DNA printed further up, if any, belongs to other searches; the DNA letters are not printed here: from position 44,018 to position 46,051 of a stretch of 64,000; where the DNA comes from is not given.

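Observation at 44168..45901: Single 577-aa polypeptide fusing a small-molecule-type SAM methyltransferase to an HNH nuclease via an unknown central domain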

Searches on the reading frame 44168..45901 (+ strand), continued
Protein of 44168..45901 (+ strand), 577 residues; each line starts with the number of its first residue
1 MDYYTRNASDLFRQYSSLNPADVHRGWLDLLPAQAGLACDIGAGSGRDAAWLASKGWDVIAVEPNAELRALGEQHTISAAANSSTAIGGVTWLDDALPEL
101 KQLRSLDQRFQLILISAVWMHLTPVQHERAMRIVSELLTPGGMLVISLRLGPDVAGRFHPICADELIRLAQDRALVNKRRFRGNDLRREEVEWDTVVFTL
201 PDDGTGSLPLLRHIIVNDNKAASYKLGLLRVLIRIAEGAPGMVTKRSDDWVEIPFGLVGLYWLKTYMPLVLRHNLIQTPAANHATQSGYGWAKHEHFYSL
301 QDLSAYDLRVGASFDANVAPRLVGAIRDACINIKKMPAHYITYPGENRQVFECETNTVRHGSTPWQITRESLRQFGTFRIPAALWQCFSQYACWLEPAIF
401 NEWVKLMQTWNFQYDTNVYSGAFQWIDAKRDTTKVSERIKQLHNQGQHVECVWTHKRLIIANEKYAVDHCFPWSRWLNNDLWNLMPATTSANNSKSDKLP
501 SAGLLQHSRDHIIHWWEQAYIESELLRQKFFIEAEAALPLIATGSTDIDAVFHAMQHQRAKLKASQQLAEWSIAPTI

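Call 74: get_annotated_region(hit=H22, flank=4000)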
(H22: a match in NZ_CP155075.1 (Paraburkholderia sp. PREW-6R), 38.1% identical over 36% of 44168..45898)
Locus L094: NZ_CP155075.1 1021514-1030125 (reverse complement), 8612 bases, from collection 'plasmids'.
description: Paraburkholderia sp. PREW-6R plasmid unnamed1, complete sequence
organism: Paraburkholderia sp. PREW-6R (NCBI taxid 3141544)
taxonomy: Bacteria; Pseudomonadota; Betaproteobacteria; Burkholderiales; Burkholderiaceae; Paraburkholderia; Paraburkholderia sp. PREW-6R
host: -; source: single cell,Phlox subulata; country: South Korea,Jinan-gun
typing (MOB-suite, as given by PLSDB): non-mobilizable
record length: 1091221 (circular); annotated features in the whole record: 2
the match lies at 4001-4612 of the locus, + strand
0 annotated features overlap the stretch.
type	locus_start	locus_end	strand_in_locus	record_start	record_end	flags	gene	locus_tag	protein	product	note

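Call 75: search_protein_families(library=ncbifam, proteins=[L018:9726-10460:+, L059:7147-7926:+, L081:5807-6757:-, L084:4330-5298:-, L093:3522-3974:+, L093:3974-4594:+, L093:1351-2271:-, L093:2281-3453:-, L092:3947-5077:+], max_evalue=0.001)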
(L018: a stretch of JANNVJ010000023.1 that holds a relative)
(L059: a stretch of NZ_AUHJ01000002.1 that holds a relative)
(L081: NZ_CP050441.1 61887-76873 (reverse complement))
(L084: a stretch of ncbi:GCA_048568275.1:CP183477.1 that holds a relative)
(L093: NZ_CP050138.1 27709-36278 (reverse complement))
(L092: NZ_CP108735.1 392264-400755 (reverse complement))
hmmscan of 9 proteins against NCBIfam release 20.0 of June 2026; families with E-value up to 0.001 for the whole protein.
L018:9726-10460:+ (244 aa): 1 family
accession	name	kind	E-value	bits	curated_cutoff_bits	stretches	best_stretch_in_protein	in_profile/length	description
NF045808.1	PT-DNA_restrict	exception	2.2e-06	27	180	1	86-202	126-245/284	phosphorothioated DNA-binding restriction endonuclease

L059:7147-7926:+ (259 aa): 1 family
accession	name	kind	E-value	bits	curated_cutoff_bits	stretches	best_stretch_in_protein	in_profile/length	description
NF045808.1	PT-DNA_restrict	exception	8e-19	67.8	180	1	139-257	162-283/284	phosphorothioated DNA-binding restriction endonuclease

L081:5807-6757:- (316 aa): 1 family
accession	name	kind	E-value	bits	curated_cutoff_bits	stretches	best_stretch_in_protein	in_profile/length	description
NF045808.1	PT-DNA_restrict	exception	2.8e-37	128.4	180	1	11-311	6-282/284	phosphorothioated DNA-binding restriction endonuclease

L084:4330-5298:- (322 aa): 1 family
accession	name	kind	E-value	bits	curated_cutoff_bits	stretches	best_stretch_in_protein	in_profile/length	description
NF045808.1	PT-DNA_restrict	exception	3.6e-38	131.3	180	1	28-318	19-283/284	phosphorothioated DNA-binding restriction endonuclease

L093:3522-3974:+ (150 aa): 0 families

L093:3974-4594:+ (206 aa): 9 families
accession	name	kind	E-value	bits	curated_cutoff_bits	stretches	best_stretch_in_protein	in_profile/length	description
NF045667.1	MTase_DVU1556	equivalog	7.5e-11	41.9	155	1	42-144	21-120/213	DVU_1556 family methyltransferase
NF041820.1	daptide_MTase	equivalog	2.2e-09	37.2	175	1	34-152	27-151/243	daptide-type RiPP biosynthesis methyltransferase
NF008405.0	PRK11207.1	equivalog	2.7e-09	36.8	218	1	17-140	6-129/198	tellurite resistance methyltransferase TehB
NF043040.1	corrin_prot_MT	hypoth_equivalog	2.2e-08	33.8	180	1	29-143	27-147/216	corrinoid protein-associated methyltransferase CpaM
NF008992.0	PRK12335.1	equivalog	5.2e-08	32.4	303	1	9-139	90-219/289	SAM-dependent methyltransferase TehB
TIGR00477.1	tehB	equivalog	7.6e-07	28.7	219.5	1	10-140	42-171/238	tellurite resistance methyltransferase TehB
TIGR02021.1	BchM-ChlM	equivalog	1.7e-05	24.4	158.9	1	36-137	44-149/218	magnesium protoporphyrin IX methyltransferase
TIGR01983.1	UbiG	equivalog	6.7e-05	22.3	102.95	1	42-143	48-151/228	bifunctional 2-polyprenyl-6-hydroxyphenol methylase/3-demethylubiquinol 3-O-methyltransferase UbiG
NF045649.1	2X_seleno_MduS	exception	0.00092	18.3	380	0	45-147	43-151/338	methyltransferase domain-containing selenoprotein MduS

L093:1351-2271:- (306 aa): 0 families

L093:2281-3453:- (390 aa): 25 families
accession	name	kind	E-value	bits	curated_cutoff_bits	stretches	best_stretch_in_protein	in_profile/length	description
TIGR03235.1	DNA_S_dndA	equivalog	5e-99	331.9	480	1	7-356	1-351/353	cysteine desulfurase DndA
TIGR03402.1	FeS_nifS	equivalog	4.8e-98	328.4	530.75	1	6-380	1-372/379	cysteine desulfurase NifS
NF010611.0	PRK14012.1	equivalog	8.9e-88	294.9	548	1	3-380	4-381/406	IscS subfamily cysteine desulfurase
TIGR02006.1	IscS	equivalog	1.9e-85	287.3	643.2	1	3-380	2-377/402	IscS subfamily cysteine desulfurase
TIGR03403.1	nifS_epsilon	equivalog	5.6e-69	232.8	587.7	1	6-380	1-375/382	NifS family cysteine desulfurase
NF002806.0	PRK02948.1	subfamily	7.1e-68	229.3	304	1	6-375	2-369/381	IscS subfamily cysteine desulfurase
TIGR01979.1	sufS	subfamily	1.4e-42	146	475.1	1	40-233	56-249/403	SufS family cysteine desulfurase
NF041166.1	f2_encap_cargo1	exception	9.9e-42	143.8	800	1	43-233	286-476/623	family 2A encapsulin nanocompartment cargo protein cysteine desulfurase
TIGR01977.1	am_tr_V_EF2568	hypoth_equivalog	1.3e-36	126.5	377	1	6-233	1-228/376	cysteine desulfurase family protein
NF006791.0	PRK09295.1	equivalog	3.9e-34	118.4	661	1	44-233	65-254/406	cysteine desulfurase SufS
TIGR01976.1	am_tr_V_VC1184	hypoth_equivalog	1.6e-31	110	352.35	1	6-250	20-268/401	cysteine desulfurase-like protein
NF008126.0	PRK10874.1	equivalog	1.9e-27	96.5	607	1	44-233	61-250/401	cysteine desulfurase CsdA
TIGR03392.1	FeS_syn_CsdA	equivalog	1.5e-25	90.2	493.6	1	49-233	63-247/398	cysteine desulfurase CsdA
NF040779.1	Sec_lyase_SclA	exception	1.1e-21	77.2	525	1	39-232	36-227/378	selenocysteine lyase SclA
TIGR04343.1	egtE_PLP_lyase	equivalog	5.9e-21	74.7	400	1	41-232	49-231/370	ergothioneine biosynthesis PLP-dependent enzyme EgtE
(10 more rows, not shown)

L092:3947-5077:+ (376 aa): 5 families
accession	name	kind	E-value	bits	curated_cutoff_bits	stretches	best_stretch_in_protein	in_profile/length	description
NF043040.1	corrin_prot_MT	hypoth_equivalog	4.4e-11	42.6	180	1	35-165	27-160/216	corrinoid protein-associated methyltransferase CpaM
NF041820.1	daptide_MTase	equivalog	7.2e-10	38.7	175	1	30-201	18-186/243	daptide-type RiPP biosynthesis methyltransferase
NF008405.0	PRK11207.1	equivalog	4e-09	36.2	218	1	31-138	11-118/198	tellurite resistance methyltransferase TehB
NF008992.0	PRK12335.1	equivalog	1e-06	28.1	303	1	34-133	106-204/289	SAM-dependent methyltransferase TehB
NF008264.0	PRK11036.1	equivalog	8.6e-05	22.1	366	1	40-151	35-146/261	tRNA uridine 5-oxyacetic acid(34) methyltransferase CmoM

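Call 77: get_annotated_region(hit=H3, flank=8000)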
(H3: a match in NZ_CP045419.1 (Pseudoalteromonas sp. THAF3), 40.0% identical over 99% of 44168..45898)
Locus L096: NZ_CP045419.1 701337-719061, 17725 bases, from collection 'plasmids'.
description: Pseudoalteromonas sp. THAF3 plasmid pTHAF3_a, complete sequence
organism: Pseudoalteromonas sp. THAF3 (NCBI taxid 2587843)
taxonomy: Bacteria; Pseudomonadota; Gammaproteobacteria; Alteromonadales; Pseudoalteromonadaceae; Pseudoalteromonas; Pseudoalteromonas sp. THAF3
host: -; source: pure culture,Surface of a polyethylene microplastic particle present in tank 6 of a marine aquarium ...; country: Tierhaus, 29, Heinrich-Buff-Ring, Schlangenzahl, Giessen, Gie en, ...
typing (MOB-suite, as given by PLSDB): non-mobilizable
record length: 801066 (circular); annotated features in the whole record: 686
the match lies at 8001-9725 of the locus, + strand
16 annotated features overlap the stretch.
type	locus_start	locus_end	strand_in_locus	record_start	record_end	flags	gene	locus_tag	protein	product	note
CDS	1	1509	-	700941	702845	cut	-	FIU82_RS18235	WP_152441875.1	hypothetical protein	-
CDS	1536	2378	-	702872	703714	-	-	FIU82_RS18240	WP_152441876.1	hypothetical protein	-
CDS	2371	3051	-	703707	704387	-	-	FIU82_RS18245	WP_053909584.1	iron-containing redox enzyme family protein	-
CDS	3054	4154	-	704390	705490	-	-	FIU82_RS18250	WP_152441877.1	beta-ketoacyl-ACP synthase III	-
CDS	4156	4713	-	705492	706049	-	-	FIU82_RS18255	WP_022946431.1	hypothetical protein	-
CDS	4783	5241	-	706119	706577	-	nudB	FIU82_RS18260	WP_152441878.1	dihydroneopterin triphosphate diphosphatase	GO:0046656 - folic acid biosynthetic process [Evidence IEA]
CDS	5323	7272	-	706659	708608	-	-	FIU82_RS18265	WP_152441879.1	sensor domain-containing diguanylate cyclase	GO:0009966 - regulation of signal transduction [Evidence IEA]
CDS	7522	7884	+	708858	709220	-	-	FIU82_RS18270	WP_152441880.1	hypothetical protein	-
CDS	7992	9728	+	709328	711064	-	-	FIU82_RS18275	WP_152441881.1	methyltransferase domain-containing protein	-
CDS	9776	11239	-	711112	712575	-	dgt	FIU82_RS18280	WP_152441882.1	dGTPase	GO:0006203 - dGTP catabolic process [Evidence IEA]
CDS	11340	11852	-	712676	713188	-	-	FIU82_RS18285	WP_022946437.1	GAF domain-containing protein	-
CDS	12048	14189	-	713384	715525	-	-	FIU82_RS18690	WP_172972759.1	nuclease-related domain-containing protein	-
CDS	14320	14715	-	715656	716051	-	-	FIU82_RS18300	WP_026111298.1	hypothetical protein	-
CDS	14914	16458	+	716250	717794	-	-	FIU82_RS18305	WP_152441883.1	sensor domain-containing diguanylate cyclase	-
CDS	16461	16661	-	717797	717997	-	-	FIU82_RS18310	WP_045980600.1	hypothetical protein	-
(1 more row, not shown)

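Call 78: get_annotated_region(hit=H4, flank=8000)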
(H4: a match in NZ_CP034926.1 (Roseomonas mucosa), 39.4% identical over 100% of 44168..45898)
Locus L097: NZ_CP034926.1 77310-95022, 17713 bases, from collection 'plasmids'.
description: Roseomonas mucosa strain HV1 plasmid p2-HV1
organism: Roseomonas mucosa (NCBI taxid 207340)
taxonomy: Bacteria; Pseudomonadota; Alphaproteobacteria; Rhodospirillales; Acetobacteraceae; Roseomonas; Roseomonas mucosa
host: -; source: Homo sapiens,tissue sample,Clinical, healthy, human skin; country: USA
typing (MOB-suite, as given by PLSDB): non-mobilizable
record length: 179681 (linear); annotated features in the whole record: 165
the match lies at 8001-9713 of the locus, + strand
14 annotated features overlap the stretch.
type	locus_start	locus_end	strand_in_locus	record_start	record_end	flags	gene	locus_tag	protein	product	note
CDS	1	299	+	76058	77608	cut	-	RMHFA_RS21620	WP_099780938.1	hypothetical protein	-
CDS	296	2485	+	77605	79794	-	-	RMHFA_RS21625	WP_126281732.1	hypothetical protein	-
CDS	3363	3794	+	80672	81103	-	-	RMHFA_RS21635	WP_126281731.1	hypothetical protein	-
CDS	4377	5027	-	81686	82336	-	-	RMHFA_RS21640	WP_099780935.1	peptidoglycan-binding protein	-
CDS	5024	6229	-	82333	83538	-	hxsC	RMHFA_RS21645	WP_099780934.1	His-Xaa-Ser system radical SAM maturase HxsC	-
CDS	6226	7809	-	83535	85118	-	hxsB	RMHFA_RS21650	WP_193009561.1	His-Xaa-Ser system radical SAM maturase HxsB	-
CDS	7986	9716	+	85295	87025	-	-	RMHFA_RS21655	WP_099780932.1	class I SAM-dependent methyltransferase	-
CDS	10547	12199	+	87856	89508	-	-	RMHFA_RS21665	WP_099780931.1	IS1182 family transposase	-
CDS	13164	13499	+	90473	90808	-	-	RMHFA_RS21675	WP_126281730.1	hypothetical protein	-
CDS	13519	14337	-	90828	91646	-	-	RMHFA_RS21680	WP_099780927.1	IS5 family transposase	-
CDS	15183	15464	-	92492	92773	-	-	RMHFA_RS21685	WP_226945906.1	BrnA antitoxin family protein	-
CDS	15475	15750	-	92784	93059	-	-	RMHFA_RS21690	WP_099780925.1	BrnT family toxin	-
CDS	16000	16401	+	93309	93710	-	-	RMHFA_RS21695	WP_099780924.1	hypothetical protein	-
CDS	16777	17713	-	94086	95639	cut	-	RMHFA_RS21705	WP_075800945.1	ISL3 family transposase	-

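Call 79: get_annotated_region(hit=H7, flank=8000)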
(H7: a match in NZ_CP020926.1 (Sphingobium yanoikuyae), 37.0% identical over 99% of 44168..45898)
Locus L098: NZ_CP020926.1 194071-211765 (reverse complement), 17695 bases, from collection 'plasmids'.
description: Sphingobium yanoikuyae strain SHJ plasmid pSES220, complete sequence
organism: Sphingobium yanoikuyae (NCBI taxid 13690)
taxonomy: Bacteria; Pseudomonadota; Alphaproteobacteria; Sphingomonadales; Sphingomonadaceae; Sphingobium; Sphingobium yanoikuyae
host: -; source: soil; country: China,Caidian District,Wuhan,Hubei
typing (MOB-suite, as given by PLSDB): conjugative; replicon rep_cluster_728; relaxase MOBF; mating-pair formation MPF_T
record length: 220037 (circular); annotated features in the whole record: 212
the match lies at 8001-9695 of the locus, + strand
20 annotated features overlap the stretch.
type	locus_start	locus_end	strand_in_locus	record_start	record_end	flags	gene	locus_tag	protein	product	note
CDS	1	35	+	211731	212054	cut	-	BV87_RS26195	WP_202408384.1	PepSY domain-containing protein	-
CDS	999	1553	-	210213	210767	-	-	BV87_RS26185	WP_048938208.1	DUF4142 domain-containing protein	-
CDS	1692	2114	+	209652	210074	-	-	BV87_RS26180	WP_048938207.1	DUF3597 family protein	-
CDS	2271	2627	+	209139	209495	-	-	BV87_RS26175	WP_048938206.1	response regulator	GO:0000160 - phosphorelay signal transduction system [Evidence IEA]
CDS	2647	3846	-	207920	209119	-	-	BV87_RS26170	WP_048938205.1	zinc-dependent alcohol dehydrogenase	-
CDS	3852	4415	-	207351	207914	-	-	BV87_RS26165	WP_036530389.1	SRPBCC family protein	-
CDS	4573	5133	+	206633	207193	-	-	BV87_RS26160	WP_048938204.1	PRC-barrel domain-containing protein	GO:0019684 - photosynthesis, light reaction [Evidence IEA]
CDS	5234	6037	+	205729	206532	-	-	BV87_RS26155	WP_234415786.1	hypothetical protein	-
CDS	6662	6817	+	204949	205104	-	-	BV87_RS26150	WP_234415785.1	hypothetical protein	-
CDS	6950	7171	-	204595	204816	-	-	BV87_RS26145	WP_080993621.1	hypothetical protein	-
CDS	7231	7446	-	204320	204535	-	-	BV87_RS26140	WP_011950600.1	cold-shock protein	-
CDS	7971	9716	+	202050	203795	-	-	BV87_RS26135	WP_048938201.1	methyltransferase domain-containing protein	-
CDS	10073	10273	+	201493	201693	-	-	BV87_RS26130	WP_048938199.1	hypothetical protein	-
CDS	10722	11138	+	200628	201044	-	rnk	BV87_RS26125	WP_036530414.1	nucleoside diphosphate kinase regulator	GO:0032784 - regulation of DNA-templated transcription elongation [Evidence IEA]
CDS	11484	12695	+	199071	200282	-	-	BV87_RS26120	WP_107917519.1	IS256 family transposase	-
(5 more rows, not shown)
